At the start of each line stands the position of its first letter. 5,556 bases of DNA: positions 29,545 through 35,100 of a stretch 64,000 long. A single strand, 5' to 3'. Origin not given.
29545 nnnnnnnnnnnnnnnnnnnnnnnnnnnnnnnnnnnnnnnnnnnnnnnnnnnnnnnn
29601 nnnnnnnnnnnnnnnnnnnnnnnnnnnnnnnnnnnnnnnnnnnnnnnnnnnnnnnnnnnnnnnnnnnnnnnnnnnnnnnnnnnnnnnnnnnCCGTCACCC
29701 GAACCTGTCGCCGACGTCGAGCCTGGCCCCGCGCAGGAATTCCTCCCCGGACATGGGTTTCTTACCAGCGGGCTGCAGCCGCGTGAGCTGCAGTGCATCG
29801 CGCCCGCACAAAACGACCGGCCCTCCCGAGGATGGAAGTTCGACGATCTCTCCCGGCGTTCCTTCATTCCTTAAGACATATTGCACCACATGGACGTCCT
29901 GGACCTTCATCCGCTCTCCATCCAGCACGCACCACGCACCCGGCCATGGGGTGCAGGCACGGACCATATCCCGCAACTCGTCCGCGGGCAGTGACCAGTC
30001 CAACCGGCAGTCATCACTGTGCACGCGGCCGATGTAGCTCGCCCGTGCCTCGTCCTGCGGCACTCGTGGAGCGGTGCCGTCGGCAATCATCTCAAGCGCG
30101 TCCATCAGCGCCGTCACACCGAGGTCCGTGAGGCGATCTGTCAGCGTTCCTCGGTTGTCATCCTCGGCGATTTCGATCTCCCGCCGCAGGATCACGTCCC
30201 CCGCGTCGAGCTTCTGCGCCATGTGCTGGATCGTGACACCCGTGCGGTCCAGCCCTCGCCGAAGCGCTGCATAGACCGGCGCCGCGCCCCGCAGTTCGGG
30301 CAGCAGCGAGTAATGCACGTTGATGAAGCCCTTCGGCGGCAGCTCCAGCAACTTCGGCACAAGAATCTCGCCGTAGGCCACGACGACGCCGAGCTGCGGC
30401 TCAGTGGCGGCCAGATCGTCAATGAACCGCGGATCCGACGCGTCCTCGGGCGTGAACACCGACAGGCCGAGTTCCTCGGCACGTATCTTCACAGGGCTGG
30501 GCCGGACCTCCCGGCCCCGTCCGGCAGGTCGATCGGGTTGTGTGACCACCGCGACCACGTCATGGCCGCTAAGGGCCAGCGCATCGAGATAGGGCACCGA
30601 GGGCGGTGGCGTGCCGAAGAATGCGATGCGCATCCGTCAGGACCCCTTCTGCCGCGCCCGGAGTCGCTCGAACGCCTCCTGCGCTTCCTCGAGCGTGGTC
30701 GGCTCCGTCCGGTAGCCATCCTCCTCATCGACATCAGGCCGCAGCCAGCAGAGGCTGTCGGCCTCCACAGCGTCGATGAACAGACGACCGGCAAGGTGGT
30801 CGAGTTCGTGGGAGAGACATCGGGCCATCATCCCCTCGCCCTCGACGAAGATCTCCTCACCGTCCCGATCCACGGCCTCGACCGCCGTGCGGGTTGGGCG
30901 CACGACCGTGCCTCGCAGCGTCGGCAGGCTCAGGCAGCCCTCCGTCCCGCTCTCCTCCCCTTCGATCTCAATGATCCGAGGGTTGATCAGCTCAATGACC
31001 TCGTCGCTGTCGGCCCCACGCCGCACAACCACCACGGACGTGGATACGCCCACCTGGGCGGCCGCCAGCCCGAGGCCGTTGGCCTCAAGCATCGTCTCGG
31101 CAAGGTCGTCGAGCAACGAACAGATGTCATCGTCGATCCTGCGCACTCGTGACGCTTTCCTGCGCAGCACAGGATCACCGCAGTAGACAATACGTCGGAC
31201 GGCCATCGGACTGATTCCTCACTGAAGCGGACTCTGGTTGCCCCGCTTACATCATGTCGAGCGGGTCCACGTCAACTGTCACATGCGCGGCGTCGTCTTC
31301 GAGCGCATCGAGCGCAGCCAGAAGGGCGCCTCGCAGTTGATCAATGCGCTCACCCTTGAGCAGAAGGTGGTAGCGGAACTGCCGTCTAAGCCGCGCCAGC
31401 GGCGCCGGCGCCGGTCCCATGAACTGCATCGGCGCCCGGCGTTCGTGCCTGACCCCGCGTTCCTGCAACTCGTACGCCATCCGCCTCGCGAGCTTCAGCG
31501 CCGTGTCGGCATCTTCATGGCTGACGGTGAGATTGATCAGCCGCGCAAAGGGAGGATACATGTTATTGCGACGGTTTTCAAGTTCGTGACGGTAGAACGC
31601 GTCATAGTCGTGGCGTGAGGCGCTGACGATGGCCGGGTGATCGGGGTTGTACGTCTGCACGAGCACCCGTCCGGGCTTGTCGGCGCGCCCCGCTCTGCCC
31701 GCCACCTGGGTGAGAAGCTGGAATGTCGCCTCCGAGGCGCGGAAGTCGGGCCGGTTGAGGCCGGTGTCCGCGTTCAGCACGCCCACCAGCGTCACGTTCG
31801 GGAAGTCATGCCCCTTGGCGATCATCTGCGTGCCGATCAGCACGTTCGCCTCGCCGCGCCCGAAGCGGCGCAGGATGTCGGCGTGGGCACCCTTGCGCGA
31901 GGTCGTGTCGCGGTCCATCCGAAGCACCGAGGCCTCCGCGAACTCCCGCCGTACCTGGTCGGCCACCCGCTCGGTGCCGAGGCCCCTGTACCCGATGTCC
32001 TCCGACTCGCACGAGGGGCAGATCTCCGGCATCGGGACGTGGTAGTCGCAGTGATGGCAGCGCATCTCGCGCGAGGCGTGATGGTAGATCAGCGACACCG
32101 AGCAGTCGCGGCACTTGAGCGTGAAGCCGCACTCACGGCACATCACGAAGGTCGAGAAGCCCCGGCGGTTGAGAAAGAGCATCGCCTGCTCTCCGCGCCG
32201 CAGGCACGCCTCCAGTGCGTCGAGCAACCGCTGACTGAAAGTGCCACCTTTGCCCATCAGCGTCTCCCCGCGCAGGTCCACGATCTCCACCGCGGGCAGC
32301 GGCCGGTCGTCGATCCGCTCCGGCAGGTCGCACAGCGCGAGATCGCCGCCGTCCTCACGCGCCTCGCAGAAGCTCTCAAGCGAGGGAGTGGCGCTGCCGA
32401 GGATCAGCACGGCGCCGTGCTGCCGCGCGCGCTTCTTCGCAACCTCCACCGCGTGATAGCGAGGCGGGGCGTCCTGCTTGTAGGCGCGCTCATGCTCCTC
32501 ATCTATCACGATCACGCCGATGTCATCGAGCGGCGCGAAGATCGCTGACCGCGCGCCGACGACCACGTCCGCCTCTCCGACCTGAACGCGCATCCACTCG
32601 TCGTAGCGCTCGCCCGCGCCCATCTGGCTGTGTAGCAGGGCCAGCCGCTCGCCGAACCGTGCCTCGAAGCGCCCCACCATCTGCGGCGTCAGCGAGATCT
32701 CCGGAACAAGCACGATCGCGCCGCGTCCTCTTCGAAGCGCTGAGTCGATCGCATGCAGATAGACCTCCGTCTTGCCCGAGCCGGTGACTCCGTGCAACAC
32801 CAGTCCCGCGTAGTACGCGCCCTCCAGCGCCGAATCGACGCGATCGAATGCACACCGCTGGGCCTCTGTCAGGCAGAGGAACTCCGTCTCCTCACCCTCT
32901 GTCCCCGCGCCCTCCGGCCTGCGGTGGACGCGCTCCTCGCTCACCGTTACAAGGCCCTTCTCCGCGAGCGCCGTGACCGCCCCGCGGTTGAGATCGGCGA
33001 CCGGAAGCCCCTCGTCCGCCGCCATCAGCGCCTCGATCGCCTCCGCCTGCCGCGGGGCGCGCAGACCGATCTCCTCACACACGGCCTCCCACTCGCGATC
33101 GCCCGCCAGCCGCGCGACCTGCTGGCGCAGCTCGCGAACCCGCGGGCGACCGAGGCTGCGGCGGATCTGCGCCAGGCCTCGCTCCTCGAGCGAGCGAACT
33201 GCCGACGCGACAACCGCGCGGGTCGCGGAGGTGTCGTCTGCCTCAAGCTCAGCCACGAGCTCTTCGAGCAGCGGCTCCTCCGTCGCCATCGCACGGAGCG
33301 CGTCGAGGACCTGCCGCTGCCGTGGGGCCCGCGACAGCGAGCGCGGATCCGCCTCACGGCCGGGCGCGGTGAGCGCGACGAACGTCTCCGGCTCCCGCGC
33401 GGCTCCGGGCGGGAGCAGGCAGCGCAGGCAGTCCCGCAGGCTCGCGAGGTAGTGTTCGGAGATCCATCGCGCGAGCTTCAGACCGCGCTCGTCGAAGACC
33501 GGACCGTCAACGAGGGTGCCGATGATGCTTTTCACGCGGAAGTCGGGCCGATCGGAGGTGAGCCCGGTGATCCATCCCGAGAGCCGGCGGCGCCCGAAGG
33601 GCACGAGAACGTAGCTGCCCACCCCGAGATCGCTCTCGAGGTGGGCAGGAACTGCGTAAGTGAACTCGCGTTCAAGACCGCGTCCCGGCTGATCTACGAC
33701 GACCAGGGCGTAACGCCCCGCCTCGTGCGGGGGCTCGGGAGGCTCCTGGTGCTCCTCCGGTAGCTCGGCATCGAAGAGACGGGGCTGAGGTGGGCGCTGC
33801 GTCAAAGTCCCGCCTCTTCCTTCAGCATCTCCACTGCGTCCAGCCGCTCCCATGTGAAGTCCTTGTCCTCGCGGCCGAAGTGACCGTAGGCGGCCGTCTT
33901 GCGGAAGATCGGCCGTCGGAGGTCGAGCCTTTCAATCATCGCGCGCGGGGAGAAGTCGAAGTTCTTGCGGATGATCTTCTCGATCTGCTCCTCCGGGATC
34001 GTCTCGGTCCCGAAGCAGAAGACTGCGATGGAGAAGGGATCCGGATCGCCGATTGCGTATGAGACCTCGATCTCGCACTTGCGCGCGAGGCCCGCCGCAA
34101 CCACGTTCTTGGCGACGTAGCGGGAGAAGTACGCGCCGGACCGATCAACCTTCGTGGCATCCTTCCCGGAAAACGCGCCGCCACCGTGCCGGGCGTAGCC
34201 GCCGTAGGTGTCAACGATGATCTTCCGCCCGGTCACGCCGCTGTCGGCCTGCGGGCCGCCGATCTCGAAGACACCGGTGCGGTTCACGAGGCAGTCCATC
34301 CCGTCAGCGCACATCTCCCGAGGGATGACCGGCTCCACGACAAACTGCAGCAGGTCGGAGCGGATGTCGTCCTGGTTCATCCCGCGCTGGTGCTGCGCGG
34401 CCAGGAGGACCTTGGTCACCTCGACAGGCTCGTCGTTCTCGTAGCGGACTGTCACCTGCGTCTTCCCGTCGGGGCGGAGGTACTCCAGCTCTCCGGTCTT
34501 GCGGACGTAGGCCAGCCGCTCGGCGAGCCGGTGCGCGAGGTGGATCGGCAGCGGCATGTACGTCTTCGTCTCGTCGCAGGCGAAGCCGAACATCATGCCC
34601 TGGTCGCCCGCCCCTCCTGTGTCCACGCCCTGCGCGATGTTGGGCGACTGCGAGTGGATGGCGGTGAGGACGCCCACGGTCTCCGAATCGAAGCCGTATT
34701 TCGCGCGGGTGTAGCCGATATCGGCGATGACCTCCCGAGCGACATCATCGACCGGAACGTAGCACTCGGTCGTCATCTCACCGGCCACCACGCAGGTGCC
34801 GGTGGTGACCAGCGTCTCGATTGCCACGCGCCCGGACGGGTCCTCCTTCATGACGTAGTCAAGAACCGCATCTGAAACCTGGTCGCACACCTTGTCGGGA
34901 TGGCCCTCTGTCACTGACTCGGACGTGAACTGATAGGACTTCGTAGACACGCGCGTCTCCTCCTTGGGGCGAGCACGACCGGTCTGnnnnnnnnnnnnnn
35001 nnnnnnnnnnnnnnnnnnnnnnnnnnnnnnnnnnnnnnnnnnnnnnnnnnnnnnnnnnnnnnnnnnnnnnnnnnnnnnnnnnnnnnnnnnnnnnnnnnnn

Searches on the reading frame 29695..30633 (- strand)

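Call 8: search_protein_families(library=pfam, proteins=[window:29695-30633:-], max_evalue=0.00001)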
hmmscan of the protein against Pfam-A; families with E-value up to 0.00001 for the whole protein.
window:29695-30633:- (312 aa): 2 families
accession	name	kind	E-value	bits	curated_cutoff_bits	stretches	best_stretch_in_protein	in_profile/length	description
PF00551.24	Formyl_trans_N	-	1.4e-38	132.9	26.1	1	1-180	1-181/181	Formyl transferase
PF02911.23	Formyl_trans_C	-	6.8e-26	90.8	21.1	1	205-303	3-99/100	Formyl transferase, C-terminal domain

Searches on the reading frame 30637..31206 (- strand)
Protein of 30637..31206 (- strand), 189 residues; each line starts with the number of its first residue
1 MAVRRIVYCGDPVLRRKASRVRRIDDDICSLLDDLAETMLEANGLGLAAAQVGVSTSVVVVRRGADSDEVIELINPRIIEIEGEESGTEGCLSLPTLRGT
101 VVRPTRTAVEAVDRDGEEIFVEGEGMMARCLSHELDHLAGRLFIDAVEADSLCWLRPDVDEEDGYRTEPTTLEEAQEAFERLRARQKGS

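Call 8: search_protein_families(library=pfam, proteins=[window:30637-31206:-], max_evalue=0.00001)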
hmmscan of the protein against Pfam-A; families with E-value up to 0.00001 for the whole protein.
window:30637-31206:- (189 aa): 1 family
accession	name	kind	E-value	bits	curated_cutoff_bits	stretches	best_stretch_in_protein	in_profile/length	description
PF01327.26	Pep_deformylase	-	9.8e-44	149.1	22.8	1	4-148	2-151/156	Polypeptide deformylase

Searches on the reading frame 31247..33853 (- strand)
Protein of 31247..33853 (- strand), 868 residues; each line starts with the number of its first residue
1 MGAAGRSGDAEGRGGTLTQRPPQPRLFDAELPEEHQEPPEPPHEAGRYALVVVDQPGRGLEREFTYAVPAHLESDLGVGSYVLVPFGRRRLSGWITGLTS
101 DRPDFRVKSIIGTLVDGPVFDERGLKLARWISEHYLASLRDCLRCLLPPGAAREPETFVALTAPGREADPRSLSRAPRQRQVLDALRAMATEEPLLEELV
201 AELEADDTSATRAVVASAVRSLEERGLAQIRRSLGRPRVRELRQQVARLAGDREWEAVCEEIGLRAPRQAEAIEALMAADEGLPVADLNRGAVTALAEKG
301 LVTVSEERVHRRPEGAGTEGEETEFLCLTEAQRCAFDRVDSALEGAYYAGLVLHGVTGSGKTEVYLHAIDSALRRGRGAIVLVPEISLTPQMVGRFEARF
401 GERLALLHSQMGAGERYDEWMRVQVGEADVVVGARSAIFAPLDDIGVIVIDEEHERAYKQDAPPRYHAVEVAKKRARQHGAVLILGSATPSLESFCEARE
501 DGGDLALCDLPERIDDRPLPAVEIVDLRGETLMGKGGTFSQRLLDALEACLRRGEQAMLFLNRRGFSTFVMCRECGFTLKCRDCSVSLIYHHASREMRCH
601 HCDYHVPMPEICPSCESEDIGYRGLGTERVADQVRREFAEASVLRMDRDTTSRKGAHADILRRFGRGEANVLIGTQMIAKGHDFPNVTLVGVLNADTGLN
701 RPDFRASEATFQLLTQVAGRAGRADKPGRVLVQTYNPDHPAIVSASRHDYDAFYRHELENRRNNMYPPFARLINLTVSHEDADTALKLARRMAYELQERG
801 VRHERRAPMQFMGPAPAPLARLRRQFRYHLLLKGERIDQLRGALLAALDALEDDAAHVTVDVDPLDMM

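Call 8: search_protein_families(library=pfam, proteins=[window:31247-33853:-], max_evalue=0.00001)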
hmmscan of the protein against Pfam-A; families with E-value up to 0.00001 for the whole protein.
window:31247-33853:- (868 aa): 6 families
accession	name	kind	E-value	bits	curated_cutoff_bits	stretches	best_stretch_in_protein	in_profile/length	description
PF17764.6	PriA_3primeBD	-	1.6e-22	79.6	22.7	1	51-148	2-96/96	3'DNA-binding domain (3'BD)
PF18074.6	PriA_C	-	2.6e-19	70.2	26.9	1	768-864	1-95/95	Primosomal protein N C-terminal domain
PF00270.35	DEAD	-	6.3e-17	62.2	26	1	349-491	15-161/167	DEAD/DEAH box helicase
PF04851.21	ResIII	-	9.5e-14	52.1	22.5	1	329-491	5-163/164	Type III restriction enzyme, res subunit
PF00271.37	Helicase_C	-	4.9e-10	40.1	23.5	1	638-724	38-109/110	Helicase conserved C-terminal domain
PF18319.7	Zn_ribbon_PriA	-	1.2e-07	32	26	1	581-607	1-27/27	PriA DNA helicase Cys-rich region (CRR) domain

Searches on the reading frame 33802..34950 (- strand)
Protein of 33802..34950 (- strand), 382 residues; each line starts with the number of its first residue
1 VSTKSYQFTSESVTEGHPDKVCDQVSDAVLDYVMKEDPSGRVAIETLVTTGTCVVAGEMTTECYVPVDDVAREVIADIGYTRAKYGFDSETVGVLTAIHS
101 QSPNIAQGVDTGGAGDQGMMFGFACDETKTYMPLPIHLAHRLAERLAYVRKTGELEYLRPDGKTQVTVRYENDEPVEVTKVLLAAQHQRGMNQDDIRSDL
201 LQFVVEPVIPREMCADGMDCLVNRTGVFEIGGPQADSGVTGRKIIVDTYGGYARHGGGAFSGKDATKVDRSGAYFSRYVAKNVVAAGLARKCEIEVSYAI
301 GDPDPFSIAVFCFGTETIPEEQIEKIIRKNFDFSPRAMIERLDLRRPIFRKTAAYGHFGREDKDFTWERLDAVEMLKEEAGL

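Call 8: search_protein_families(library=pfam, proteins=[window:33802-34950:-], max_evalue=0.00001)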
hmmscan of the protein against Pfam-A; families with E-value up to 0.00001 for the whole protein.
window:33802-34950:- (382 aa): 3 families
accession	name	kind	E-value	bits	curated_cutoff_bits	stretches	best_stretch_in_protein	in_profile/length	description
PF02773.21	S-AdoMet_synt_C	-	2.4e-66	222.3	25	1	230-369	1-138/138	S-adenosylmethionine synthetase, C-terminal domain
PF02772.21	S-AdoMet_synt_M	-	1.3e-43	148.3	29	1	113-228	3-120/120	S-adenosylmethionine synthetase, central domain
PF00438.25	S-AdoMet_synt_N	-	5.7e-41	139.5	33.1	1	6-103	2-99/99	S-adenosylmethionine synthetase, N-terminal domain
